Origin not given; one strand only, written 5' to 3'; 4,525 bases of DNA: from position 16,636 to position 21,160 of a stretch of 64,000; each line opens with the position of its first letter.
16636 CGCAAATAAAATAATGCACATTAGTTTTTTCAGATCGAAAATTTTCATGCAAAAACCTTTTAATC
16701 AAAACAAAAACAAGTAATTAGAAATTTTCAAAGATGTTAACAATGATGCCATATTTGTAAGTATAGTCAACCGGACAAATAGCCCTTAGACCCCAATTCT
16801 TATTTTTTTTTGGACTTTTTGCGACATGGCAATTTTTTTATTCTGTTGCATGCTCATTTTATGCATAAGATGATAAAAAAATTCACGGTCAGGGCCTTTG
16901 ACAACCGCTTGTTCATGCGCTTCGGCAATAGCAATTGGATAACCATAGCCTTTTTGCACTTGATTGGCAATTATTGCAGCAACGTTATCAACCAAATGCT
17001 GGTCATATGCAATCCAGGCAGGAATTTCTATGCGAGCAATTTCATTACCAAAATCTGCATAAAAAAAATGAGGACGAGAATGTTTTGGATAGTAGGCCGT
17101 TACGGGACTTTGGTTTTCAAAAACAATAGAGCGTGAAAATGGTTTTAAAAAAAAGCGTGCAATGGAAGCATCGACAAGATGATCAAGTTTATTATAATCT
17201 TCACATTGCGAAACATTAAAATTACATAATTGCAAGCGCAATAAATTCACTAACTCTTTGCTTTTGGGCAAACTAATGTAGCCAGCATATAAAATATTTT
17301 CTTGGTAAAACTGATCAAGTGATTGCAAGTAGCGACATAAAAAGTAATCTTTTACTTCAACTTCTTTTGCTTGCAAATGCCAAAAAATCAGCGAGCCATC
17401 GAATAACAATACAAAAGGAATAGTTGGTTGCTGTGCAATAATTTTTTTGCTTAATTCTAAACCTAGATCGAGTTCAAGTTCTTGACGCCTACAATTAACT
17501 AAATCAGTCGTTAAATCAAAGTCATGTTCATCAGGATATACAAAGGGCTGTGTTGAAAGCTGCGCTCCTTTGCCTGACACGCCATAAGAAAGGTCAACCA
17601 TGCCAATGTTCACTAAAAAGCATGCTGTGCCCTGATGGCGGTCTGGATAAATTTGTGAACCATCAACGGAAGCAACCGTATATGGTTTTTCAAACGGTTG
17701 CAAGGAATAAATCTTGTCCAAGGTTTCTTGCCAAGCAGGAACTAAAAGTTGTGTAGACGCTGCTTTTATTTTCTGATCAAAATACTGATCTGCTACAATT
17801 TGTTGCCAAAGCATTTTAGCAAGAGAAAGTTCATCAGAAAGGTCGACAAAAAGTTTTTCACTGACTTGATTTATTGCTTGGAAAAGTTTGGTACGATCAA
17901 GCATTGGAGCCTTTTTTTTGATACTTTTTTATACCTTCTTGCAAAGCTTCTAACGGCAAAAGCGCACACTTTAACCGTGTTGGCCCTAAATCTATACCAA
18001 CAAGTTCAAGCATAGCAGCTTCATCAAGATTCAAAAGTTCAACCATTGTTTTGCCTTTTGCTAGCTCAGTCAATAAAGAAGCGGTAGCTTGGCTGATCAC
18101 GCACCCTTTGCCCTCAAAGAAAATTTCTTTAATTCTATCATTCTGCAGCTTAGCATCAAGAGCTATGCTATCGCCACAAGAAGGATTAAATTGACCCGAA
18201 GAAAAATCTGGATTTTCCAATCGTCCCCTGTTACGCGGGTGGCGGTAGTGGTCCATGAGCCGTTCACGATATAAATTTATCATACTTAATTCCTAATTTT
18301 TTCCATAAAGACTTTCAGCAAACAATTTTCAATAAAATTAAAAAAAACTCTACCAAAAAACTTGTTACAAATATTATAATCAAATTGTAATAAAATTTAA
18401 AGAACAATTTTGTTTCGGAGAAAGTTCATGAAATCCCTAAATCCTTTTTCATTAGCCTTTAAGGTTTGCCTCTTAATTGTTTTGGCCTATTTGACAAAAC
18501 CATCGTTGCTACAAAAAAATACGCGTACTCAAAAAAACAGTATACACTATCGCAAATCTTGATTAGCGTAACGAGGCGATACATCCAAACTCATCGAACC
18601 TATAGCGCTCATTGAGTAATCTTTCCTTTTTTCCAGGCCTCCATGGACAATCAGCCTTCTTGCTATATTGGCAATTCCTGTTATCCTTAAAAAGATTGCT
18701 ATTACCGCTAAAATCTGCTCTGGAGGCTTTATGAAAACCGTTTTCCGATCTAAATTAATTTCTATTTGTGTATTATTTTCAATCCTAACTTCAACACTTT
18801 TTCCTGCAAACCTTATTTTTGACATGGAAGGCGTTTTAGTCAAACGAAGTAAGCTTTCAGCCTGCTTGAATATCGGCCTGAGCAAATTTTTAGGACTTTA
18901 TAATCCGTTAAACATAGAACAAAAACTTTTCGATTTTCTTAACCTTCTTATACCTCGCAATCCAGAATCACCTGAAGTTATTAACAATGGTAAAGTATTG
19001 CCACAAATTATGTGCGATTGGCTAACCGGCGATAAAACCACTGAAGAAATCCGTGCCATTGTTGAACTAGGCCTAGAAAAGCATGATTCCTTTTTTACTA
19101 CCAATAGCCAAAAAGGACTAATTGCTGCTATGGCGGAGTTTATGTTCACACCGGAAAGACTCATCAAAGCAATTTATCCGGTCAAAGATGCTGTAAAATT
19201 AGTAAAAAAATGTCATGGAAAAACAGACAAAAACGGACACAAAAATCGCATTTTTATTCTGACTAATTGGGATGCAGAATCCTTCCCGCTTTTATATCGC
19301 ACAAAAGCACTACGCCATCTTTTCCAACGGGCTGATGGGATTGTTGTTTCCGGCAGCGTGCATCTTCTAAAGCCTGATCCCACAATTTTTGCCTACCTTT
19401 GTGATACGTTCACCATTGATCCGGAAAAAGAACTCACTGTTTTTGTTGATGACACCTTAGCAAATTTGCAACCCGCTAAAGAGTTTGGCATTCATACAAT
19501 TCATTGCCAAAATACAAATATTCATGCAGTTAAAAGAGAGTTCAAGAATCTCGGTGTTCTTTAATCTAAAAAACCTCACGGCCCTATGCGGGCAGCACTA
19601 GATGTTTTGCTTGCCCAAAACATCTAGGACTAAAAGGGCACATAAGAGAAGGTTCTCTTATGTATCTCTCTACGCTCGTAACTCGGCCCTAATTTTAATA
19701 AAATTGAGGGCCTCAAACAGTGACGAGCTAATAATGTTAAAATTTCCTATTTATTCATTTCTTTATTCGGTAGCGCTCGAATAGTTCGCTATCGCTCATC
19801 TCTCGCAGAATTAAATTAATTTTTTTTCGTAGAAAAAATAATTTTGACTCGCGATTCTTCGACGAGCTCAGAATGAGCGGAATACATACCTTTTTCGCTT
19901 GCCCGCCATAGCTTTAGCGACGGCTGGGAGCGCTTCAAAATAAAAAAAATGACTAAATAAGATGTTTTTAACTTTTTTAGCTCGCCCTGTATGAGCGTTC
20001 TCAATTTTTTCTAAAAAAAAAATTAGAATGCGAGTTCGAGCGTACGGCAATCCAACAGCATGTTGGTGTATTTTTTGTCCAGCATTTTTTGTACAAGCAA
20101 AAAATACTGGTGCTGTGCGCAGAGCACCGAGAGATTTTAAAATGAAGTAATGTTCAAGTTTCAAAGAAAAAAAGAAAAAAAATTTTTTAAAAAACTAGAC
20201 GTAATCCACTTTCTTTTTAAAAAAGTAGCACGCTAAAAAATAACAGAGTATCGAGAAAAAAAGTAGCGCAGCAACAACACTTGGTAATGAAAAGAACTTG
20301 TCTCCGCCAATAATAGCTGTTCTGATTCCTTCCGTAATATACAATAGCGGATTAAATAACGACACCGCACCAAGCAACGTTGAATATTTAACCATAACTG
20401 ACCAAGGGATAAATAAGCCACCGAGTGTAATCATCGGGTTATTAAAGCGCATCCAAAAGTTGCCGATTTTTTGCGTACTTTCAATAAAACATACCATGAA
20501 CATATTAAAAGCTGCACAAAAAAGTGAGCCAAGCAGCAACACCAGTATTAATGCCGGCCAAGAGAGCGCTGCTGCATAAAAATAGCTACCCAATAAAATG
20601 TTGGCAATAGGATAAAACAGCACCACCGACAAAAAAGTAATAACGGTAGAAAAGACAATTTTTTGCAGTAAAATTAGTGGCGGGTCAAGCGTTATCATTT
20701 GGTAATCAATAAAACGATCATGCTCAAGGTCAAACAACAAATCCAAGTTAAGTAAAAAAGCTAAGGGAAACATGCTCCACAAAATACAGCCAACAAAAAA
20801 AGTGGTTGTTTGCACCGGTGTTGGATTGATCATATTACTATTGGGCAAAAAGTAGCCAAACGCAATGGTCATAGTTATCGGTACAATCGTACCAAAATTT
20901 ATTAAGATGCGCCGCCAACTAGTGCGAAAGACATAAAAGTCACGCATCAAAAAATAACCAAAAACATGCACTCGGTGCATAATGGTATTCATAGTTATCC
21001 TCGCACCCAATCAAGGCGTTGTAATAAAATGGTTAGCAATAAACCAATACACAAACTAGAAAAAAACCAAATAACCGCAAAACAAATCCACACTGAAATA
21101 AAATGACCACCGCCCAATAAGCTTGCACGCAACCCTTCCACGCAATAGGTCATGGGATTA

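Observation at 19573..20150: Two-copy noncoding element of about 0.55 kb whose hairpins covary between copies (candidate large structured RNA or hairpin-rich nonautonomous element)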

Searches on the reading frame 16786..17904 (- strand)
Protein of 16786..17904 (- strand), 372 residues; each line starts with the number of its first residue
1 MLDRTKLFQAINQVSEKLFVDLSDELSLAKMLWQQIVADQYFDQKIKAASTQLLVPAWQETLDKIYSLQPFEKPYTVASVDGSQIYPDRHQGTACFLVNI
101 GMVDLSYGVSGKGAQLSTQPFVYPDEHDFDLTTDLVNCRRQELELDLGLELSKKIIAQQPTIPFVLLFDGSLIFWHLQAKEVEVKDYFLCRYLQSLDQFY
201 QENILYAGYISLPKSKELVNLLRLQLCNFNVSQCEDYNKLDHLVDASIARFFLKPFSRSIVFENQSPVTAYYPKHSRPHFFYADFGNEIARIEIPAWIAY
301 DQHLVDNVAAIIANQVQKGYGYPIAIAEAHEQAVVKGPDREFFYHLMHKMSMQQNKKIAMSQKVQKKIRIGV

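Call 11: search_protein_families(library=pfam, proteins=[window:16786-17904:-])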
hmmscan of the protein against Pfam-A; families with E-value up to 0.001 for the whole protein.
window:16786-17904:- (372 aa): 1 family
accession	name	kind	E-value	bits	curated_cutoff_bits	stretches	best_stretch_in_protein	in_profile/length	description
PF09376.16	NurA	-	1.9e-27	96.8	21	1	76-335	2-254/254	NurA domain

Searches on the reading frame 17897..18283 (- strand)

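Call 67: search_protein_families(library=pfam, proteins=[window:17897-18283:-])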
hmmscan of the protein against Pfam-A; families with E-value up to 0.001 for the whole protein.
window:17897-18283:- (128 aa): 1 family
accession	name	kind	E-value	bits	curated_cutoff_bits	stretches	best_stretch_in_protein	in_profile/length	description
PF01592.21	NifU_N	-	2.9e-28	99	22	1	5-125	2-124/127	NifU-like N terminal domain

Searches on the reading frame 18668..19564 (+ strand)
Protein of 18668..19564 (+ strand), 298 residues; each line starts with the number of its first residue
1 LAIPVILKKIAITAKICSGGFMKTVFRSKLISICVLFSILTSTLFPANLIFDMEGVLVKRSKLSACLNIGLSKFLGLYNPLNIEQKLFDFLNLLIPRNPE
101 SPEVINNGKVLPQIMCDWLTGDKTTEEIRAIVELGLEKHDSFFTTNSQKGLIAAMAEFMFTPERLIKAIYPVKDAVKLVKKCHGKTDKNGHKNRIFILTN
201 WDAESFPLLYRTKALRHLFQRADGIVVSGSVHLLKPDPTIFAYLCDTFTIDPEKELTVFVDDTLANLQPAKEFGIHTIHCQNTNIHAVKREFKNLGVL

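Call 11: search_protein_families(library=pfam, proteins=[window:18668-19564:+])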
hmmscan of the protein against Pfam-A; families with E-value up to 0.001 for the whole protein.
window:18668-19564:+ (298 aa): 2 families
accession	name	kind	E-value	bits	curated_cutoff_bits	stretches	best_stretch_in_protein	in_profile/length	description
PF13419.12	HAD_2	-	1.5e-06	28.9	23.8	1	50-278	2-176/178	Haloacid dehalogenase-like hydrolase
PF00702.32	Hydrolase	-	1.8e-06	29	26.4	1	126-274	48-191/191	haloacid dehalogenase-like hydrolase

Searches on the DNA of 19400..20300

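Call 9: search_rna_families(source=window, start=19400, end=20300, threshold=evalue, max_evalue=10)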
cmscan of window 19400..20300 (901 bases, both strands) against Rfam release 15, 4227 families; matches with E-value up to 10: 7.
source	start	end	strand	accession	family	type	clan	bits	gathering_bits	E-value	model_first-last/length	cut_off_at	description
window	19691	20020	+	RF00885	MIR821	Gene; miRNA;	-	38.2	249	2.8e-05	1-275/275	no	MIR821 microRNA precursor family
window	20068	20107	+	RF02590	Spy1186876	Gene; sRNA;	-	15.7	208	0.76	89-128/243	no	S. pyogenes small RNA 1186876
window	20083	20107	+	RF00713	mir-239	Gene; miRNA;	-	15.3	49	4.4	1-74/74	no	mir-239 microRNA precursor family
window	19738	19878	-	RF02001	group-II-D1D4-3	Intron;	CL00102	15.2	32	1.8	1-170/170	no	Group II catalytic intron D1-D4-3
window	19936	20042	-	RF01578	RUF1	Gene; sRNA;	-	14.3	70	6.1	1-264/264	no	Plasmodium RNA of unkown function RUF1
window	19971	20029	-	RF02575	DM_SisR1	Gene;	-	12.9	62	3.3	1-389/389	no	Drosophila melanogaster stable intronic sequence RNA 1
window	19787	19978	+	RF02901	AaHKsRNA41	Gene; sRNA;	-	12.6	97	3.9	1-187/187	no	Aggregatibacter sRNA 41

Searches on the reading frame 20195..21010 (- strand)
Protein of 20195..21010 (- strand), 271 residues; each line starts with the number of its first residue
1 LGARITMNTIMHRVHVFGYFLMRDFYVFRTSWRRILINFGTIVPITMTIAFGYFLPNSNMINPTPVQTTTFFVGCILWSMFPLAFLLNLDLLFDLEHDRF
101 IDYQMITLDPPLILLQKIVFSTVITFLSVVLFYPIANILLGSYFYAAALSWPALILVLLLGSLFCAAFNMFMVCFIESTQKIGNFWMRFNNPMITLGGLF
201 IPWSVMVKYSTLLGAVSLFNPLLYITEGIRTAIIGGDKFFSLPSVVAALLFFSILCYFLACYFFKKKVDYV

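Call 11: search_protein_families(library=pfam, proteins=[window:20195-21010:-])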
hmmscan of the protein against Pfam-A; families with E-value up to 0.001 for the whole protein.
window:20195-21010:- (271 aa): 1 family
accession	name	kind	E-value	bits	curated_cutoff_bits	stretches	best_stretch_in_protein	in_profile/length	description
PF01061.29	ABC2_membrane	-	6e-08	32.9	26.9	1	29-232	12-209/211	ABC-2 type transporter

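Call 38: find_homologous_proteins(query=window:20195-21010:-)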
Query window:20195-21010:- (271 aa): 33 proteins with E <= 0.001 among 7057 candidates.
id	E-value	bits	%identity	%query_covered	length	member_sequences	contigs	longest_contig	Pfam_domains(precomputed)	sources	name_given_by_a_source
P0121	2.3e-169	580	100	98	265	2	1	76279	PF01061.30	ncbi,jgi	jgi:ABC-type transport system involved in cytochrome c biogenesis permease component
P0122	2.7e-141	488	81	98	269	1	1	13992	PF01061.30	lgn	-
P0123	9.4e-135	467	77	98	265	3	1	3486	PF01061.30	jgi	-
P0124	7.5e-107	375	62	98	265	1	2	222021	PF01061.30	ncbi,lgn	ncbi:MAG: ABC transporter permease [Candidatus Babeliales bacterium]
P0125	1.9e-102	361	60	96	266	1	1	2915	PF01061.30,PF12698.14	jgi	jgi:ABC-type multidrug transport system permease subunit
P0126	3.5e-99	350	61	97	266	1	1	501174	PF12698.14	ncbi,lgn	ncbi:MAG: hypothetical protein WDZ41_03895 [Candidatus Babeliales bacterium]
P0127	4.4e-60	222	44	96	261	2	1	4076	PF01061.30,PF12698.14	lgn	-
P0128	1.4e-59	220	43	98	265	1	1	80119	PF01061.30,PF12698.14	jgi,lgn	jgi:ABC-2 type transport system permease protein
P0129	3.0e-59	219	42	96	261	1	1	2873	PF01061.30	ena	-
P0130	1.5e-58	217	42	96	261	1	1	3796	PF01061.30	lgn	-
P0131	3.6e-58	215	43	96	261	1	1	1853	PF01061.30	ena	-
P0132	6.7e-58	215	42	96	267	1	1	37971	PF01061.30,PF12698.14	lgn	-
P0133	1.9e-57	213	42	96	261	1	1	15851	PF01061.30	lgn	-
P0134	3.6e-54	202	41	95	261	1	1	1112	PF01061.30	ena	-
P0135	2.0e-53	200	40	96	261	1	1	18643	PF12698.14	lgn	-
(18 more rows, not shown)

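Call 39: find_encoding_contigs(protein=P0122, flank=10000, max_places=3)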
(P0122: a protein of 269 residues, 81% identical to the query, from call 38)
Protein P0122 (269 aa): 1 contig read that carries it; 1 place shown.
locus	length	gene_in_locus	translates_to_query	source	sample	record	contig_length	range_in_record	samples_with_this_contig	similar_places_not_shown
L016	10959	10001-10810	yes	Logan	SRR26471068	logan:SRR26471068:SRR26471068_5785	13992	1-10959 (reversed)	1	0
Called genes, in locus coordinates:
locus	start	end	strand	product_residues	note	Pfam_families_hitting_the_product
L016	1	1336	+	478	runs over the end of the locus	PF00890:FAD_binding_2 (weak), PF01134:GIDA, PF01262:AlaDh_PNT_C (faint), PF07992:Pyr_redox_2, PF12831:FAD_oxidored (weak), PF13738:Pyr_redox_3, PF00070:Pyr_redox, PF02852:Pyr_redox_dim, +4 more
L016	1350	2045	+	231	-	PF09335:VTT_dom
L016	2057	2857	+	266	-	PF09335:VTT_dom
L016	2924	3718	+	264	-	PF01435:Peptidase_M48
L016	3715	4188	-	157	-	PF13419:HAD_2, PF00702:Hydrolase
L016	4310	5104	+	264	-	PF01435:Peptidase_M48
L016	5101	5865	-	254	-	-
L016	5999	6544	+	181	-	-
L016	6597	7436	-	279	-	-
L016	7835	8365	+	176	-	-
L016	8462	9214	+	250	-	PF00005:ABC_tran, PF13304:AAA_21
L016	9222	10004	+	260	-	-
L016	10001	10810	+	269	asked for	PF01061:ABC2_membrane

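Call 40: find_encoding_contigs(protein=P0123, flank=10000, max_places=3)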
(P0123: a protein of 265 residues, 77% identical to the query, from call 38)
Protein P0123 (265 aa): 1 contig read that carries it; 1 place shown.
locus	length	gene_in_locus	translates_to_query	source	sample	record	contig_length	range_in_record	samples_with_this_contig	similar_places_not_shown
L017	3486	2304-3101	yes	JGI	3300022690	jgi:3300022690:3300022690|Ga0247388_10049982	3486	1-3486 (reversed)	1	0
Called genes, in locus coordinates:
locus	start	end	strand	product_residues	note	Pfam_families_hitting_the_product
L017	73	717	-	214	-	-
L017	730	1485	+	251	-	PF00005:ABC_tran, PF13304:AAA_21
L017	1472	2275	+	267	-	PF01061:ABC2_membrane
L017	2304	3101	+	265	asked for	PF01061:ABC2_membrane (weak)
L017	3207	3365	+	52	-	-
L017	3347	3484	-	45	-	?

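Call 41: find_encoding_contigs(protein=P0121, flank=10000, max_places=3)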
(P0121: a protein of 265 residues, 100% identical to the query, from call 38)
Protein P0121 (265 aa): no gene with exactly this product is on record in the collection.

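Call 56: find_encoding_contigs(protein=P0124, flank=10000, max_places=3)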
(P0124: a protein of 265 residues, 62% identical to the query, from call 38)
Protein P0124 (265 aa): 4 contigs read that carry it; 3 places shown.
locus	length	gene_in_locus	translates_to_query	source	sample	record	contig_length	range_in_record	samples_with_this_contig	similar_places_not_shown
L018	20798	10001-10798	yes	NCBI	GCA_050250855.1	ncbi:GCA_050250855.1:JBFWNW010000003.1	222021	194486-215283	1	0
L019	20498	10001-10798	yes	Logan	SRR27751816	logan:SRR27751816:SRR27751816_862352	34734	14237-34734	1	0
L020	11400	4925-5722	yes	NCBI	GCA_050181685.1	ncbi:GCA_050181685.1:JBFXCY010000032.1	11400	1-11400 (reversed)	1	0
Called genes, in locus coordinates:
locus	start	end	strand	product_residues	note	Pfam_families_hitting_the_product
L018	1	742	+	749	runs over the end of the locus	-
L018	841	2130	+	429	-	-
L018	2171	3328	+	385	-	PF03372:Exo_endo_phos (weak)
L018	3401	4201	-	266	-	-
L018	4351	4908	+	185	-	PF04239:DUF421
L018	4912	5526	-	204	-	PF00081:Sod_Fe_N, PF02777:Sod_Fe_C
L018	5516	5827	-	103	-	PF04977:DivIC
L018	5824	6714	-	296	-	PF03668:RapZ-like_N, PF22740:PapZ_C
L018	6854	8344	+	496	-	PF00595:PDZ, PF13180:PDZ_2, PF17820:PDZ_6, PF03572:Peptidase_S41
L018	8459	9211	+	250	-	PF00005:ABC_tran, PF13304:AAA_21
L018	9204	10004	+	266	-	-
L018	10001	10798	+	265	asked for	PF01061:ABC2_membrane (weak)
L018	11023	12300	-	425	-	PF02786:CPSase_L_D2 (faint), PF13535:ATP-grasp_4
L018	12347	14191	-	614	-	PF13522:GATase_6, PF13537:GATase_7, PF01380:SIS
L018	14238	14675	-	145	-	PF00380:Ribosomal_S9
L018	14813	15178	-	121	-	PF01258:zf-dskA_traR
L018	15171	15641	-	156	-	PF00383:dCMP_cyt_deam_1, PF14437:MafB19-deam, PF14439:Bd3614-deam (weak)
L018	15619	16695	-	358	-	PF00950:ABC-3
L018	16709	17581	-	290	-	PF00950:ABC-3, PF01032:FecCD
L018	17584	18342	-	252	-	PF00005:ABC_tran, PF02463:SMC_N (faint), PF13304:AAA_21 (faint)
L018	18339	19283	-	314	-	PF01297:ZnuA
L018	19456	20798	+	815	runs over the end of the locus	PF02518:HATPase_c, PF00204:DNA_gyraseB, PF01751:Toprim, PF21249:GyrB_hook (weak), PF00986:DNA_gyraseB_C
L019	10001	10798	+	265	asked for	PF01061:ABC2_membrane (weak)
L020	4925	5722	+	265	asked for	PF01061:ABC2_membrane (weak)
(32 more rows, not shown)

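Call 58: find_encoding_contigs(protein=P0126, flank=10000, max_places=4)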
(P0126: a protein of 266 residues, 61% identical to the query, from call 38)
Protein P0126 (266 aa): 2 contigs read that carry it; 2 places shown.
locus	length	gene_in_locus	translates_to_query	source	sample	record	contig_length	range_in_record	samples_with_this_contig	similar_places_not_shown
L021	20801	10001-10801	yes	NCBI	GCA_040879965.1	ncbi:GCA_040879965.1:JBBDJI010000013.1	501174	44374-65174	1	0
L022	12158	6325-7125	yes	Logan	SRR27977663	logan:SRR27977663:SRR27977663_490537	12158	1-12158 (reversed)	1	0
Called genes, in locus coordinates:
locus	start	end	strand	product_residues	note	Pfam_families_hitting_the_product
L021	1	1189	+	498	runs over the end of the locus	-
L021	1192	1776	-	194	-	PF01066:CDP-OH_P_transf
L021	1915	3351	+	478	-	PF00890:FAD_binding_2 (weak), PF01134:GIDA (weak), PF01262:AlaDh_PNT_C (faint), PF01266:DAO (faint), PF07992:Pyr_redox_2, PF13738:Pyr_redox_3, PF00070:Pyr_redox, PF02852:Pyr_redox_dim, +4 more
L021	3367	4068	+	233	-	PF09335:VTT_dom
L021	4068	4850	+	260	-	PF09335:VTT_dom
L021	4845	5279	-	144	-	PF13419:HAD_2, PF00702:Hydrolase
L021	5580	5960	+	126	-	-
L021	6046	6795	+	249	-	-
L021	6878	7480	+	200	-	-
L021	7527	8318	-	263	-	-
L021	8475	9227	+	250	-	PF00005:ABC_tran, PF13304:AAA_21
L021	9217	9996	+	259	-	-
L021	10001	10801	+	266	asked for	PF12698:ABC2_membrane_3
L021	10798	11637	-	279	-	PF00702:Hydrolase (faint), PF13419:HAD_2 (faint)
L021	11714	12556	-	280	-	-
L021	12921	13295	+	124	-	PF01592:NifU_N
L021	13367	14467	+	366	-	PF09376:NurA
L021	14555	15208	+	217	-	-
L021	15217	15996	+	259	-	-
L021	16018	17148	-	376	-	PF00226:DnaJ, PF01556:DnaJ_C, PF00684:DnaJ_CXXCXGXG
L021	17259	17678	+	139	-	PF09945:DUF2177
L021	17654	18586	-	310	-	PF04321:RmlD_sub_bind, PF05368:NmrA, PF01073:3Beta_HSD, PF01370:Epimerase, PF02719:Polysacc_synt_2, PF07993:NAD_binding_4, PF13460:NAD_binding_10, PF16363:GDP_Man_Dehyd, +2 more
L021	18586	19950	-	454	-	PF01266:DAO (weak), PF01593:Amino_oxidase, PF13450:NAD_binding_8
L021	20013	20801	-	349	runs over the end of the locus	PF13103:TonB_2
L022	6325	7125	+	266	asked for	PF12698:ABC2_membrane_3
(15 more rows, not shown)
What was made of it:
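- ABC-2/HAD locus in L021, where the two genes overlap (call 58).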
